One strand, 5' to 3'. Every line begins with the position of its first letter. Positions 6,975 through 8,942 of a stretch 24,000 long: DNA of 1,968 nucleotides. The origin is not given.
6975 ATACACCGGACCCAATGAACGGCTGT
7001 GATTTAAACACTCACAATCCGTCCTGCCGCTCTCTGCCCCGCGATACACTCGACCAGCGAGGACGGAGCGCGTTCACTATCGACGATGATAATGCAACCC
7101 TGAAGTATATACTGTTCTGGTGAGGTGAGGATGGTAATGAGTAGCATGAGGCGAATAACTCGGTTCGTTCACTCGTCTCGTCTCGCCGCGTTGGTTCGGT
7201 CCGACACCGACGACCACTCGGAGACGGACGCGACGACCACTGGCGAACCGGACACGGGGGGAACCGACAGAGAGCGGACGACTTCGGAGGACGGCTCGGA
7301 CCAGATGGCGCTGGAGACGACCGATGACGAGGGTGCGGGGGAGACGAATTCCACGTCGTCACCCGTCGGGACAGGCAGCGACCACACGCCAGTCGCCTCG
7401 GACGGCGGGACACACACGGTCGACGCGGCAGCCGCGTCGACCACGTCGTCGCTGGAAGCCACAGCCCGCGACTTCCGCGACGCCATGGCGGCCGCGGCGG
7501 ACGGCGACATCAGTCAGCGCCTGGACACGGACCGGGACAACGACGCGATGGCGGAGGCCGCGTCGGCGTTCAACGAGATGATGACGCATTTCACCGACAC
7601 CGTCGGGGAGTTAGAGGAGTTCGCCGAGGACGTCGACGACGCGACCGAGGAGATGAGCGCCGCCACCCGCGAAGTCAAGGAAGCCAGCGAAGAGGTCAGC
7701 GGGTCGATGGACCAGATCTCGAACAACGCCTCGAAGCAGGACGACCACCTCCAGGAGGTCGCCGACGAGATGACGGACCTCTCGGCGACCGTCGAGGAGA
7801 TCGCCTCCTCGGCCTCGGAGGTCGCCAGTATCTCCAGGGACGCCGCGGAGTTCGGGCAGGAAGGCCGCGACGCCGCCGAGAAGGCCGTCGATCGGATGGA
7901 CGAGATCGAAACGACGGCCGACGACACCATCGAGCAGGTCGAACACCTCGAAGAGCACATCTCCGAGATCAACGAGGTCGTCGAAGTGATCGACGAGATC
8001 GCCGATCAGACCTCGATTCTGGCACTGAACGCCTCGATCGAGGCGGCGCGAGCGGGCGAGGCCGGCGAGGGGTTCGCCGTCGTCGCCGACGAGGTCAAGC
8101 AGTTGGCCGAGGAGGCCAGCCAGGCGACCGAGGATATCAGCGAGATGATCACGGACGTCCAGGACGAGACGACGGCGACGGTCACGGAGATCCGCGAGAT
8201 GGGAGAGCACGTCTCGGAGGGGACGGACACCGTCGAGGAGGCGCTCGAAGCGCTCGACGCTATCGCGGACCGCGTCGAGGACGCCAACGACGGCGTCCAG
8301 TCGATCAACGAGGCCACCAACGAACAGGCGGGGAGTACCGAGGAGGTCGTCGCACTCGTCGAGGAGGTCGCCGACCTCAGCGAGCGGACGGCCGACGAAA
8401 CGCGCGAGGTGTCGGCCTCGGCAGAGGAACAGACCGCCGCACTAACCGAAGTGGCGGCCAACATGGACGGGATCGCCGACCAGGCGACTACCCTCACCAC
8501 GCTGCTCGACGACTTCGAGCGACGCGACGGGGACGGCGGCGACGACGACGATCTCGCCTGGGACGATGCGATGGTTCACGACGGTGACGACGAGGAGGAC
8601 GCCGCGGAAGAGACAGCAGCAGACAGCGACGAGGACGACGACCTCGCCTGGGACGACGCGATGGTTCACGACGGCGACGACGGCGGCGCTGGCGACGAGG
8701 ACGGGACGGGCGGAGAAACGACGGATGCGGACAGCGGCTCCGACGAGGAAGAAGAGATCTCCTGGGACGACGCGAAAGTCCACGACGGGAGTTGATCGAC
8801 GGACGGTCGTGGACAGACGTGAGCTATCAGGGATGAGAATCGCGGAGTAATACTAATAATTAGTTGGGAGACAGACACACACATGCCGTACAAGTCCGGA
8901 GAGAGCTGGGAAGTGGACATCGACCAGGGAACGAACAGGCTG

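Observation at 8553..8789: Triple Trp-containing motif at the C-terminal tail of a soluble transducer, a candidate docking motif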

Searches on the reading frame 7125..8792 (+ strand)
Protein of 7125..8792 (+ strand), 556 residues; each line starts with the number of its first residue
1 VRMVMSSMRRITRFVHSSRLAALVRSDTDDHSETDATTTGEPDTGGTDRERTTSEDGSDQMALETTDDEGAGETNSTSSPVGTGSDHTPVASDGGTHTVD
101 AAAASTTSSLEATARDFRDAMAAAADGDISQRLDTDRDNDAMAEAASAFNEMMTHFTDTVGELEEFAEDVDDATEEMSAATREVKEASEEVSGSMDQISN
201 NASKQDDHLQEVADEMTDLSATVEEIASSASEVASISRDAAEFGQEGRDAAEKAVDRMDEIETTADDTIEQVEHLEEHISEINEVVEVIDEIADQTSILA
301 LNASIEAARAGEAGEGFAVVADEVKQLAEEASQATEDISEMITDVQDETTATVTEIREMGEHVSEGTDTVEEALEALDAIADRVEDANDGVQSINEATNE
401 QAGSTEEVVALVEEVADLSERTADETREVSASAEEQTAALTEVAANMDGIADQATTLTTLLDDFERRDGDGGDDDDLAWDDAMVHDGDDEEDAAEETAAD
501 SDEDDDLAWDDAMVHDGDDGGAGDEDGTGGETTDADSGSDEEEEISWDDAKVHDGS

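Call 4: search_protein_families(library=pfam, proteins=[window:7125-8792:+], max_evalue=0.1)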
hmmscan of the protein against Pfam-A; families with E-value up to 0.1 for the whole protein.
window:7125-8792:+ (556 aa): 21 families
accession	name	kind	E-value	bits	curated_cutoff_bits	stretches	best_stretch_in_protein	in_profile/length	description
PF00015.26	MCPsignal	-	5.8e-46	156.9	34.6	2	249-418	2-171/172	Methyl-accepting chemotaxis protein (MCP) signalling domain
PF06103.16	DUF948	-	1.8e-06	28.4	37.2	2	331-394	24-87/89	Bacterial protein of unknown function (DUF948)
PF04108.17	ATG17_like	-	1.2e-05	25.4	43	2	105-260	134-293/355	Autophagy protein ATG17-like domain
PF06009.19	Laminin_II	-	1.5e-05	25.5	33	2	200-292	3-95/138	Laminin Domain II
PF20667.3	Sec10_N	-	6.1e-05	23.5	27.4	1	153-229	5-85/118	Exocyst complex component Sec10, N-terminal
PF10241.14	KxDL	-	0.00038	21.1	27.2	0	137-204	6-73/86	Uncharacterized conserved protein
PF05531.17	NPV_P10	-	0.00067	20.5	29.8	0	348-399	15-66/75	Nucleopolyhedrovirus P10 protein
PF10046.14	BLOC1_2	-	0.00082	20.1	33.4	0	251-294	46-89/96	Biogenesis of lysosome-related organelles complex-1 subunit 2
PF07889.17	DUF1664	-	0.0019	18.7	34.6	1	177-259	32-114/124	Protein of unknown function (DUF1664)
PF05557.18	MAD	-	0.0029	16.5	30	1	259-459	30-218/661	Mitotic checkpoint protein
PF10157.14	BORCS6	-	0.0031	18.1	35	0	210-294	10-95/101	BLOC-1-related complex sub-unit 6 C-terminal helix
PF11887.13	Mce4_CUP1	-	0.0085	16.2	32.6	1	173-291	62-177/222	Cholesterol uptake porter CUP1 of Mce4, putative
PF12998.12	ING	-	0.014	16.4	23.9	0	336-421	3-90/102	Inhibitor of growth proteins N-terminal histone-binding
PF00672.30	HAMP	-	0.018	15.8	25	1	116-154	12-49/53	HAMP domain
PF07200.18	Mod_r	-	0.018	15.5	30.1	1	221-308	16-103/146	Modifier of rudimentary (Mod(r)) protein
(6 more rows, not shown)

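Call 5: find_homologous_proteins(query=window:7125-8792:+, max_evalue=1e-20)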
Query window:7125-8792:+ (556 aa): 2238 proteins with E <= 1e-20 among 8000 candidates; the best 120 are listed.
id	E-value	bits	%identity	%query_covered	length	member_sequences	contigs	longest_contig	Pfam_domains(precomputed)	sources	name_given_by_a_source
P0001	1.8e-100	356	55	66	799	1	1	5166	PF00015.27,PF00672.31,PF10157.15,PF06103.17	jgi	jgi:methyl-accepting chemotaxis protein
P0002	4.7e-99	351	56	63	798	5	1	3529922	PF00015.27,PF00672.31,PF10157.15,PF06103.17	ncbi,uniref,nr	ncbi:methyl-accepting chemotaxis protein [Haloarcula pelagica]|uniref:methyl-accepting chemotaxis pr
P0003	2.5e-97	345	52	69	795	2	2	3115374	PF06009.20,PF00015.27,PF00672.31,PF10157.15,PF06103.17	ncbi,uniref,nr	ncbi:methyl-accepting chemotaxis protein [Haloarcula sp. NS06]|uniref:methyl-accepting chemotaxis pr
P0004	2.9e-96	342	52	69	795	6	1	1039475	PF00015.27,PF00672.31,PF10157.15,PF06103.17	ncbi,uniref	ncbi:methyl-accepting chemotaxis protein [Haloarcula japonica]|uniref:methyl-accepting chemotaxis pr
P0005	6.0e-96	341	54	64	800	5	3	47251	PF06009.20,PF00015.27,PF00672.31,PF10157.15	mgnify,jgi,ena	mgnify:FL=1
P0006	1.7e-95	339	54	64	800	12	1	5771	PF00015.27,PF00672.31,PF10157.15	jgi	-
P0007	9.7e-95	337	53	64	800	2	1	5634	PF06009.20,PF00015.27,PF00672.31,PF10157.15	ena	-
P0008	2.6e-94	335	53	66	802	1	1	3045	PF00015.27,PF00672.31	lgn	-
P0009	4.9e-94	334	53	65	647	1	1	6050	PF00015.27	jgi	jgi:methyl-accepting chemotaxis protein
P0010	6.5e-94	334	52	67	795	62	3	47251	PF00015.27,PF00672.31,PF10157.15,PF06103.17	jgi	-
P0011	6.5e-94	334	53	65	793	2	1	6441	PF06009.20,PF00015.27,PF00672.31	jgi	-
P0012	1.2e-93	333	54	63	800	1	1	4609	PF00015.27,PF00672.31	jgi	jgi:methyl-accepting chemotaxis protein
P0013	1.5e-93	333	54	65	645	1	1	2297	PF00015.27,PF04791.22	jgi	-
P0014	1.7e-92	329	54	64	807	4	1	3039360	PF00015.27,PF00672.31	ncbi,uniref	ncbi:methyl-accepting chemotaxis protein [Halomicrobium sp. HM KBTZ05]|uniref:methyl-accepting chemo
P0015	2.1e-92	329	52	66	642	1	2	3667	PF00015.27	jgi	jgi:methyl-accepting chemotaxis protein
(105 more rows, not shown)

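Call 73: search_protein_families(library=ncbifam, proteins=[window:7137-8792:+], max_evalue=0.01)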
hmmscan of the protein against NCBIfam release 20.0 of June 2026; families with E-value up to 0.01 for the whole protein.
window:7137-8792:+ (552 aa): 24 families
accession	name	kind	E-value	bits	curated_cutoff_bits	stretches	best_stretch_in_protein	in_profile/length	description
NF058645.1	MCPCtpMPsAe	equivalog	1.4e-40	139.6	900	1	114-444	240-550/558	methyl-accepting chemotaxis protein CtpM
NF041847.1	transduc_aer2_vibrio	equivalog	6.8e-29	100.6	1200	1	112-424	461-744/804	aerotaxis transducer Aer2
NF047851.1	MCPCitTducer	equivalog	1.3e-23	83.9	900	1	116-415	227-497/553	methyl-accepting chemotaxis citrate transducer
NF011615.0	PRK15041.1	equivalog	4.3e-23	81.8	947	1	110-439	222-511/554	methyl-accepting chemotaxis protein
NF011622.0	PRK15048.1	equivalog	3.2e-21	76.1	900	1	120-438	230-508/553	methyl-accepting chemotaxis protein II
NF007309.0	PRK09793.1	equivalog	3.3e-19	69.2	903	1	183-428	276-507/533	methyl-accepting chemotaxis protein IV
NF050802.1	AspChtxCcaA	equivalog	3.1e-18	65.5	1300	1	248-369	542-659/700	aspartate chemotaxis receptor CcaA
NF047515.1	SpiroCoCo_C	equivalog_domain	2.5e-09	36.7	125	2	325-463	96-226/313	SpiroCoCo family coiled-coil protein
NF003034.1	PRK03918.1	equivalog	3.1e-08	32.1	700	1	136-292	200-347/878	DNA double-strand break repair ATPase Rad50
TIGR02168.1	SMC_prok_B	equivalog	8.2e-08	30.5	567.35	2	107-336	755-985/1181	chromosome segregation protein SMC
TIGR00996.1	Mtu_fam_mce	paralog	8.6e-08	31.7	140.5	1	124-240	141-258/291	MCE family protein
NF045487.1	ASRP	equivalog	5.8e-07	28.5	300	1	129-461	135-449/593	archaea-specific SMC-related protein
TIGR02169.1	SMC_prok_A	equivalog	3.7e-05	21.6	729.4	1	141-286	289-434/1165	chromosome segregation protein SMC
NF047516.1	LA_3659_fam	equivalog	4.2e-05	23.2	36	1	316-451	66-199/221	LA_3659 family protein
NF047514.1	SpiroCoCo_N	equivalog_domain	4.2e-05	23.2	75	1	316-451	66-199/221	SpiroCoCo family coiled-coil protein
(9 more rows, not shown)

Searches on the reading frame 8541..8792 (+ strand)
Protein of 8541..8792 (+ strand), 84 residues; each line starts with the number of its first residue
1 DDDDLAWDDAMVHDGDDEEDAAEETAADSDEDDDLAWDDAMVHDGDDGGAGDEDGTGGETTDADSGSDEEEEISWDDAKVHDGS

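Call 7: find_homologous_proteins(query=window:8541-8792:+, max_evalue=10)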
Query window:8541-8792:+: 204 candidates shared short words with the query, none scored E <= 10.
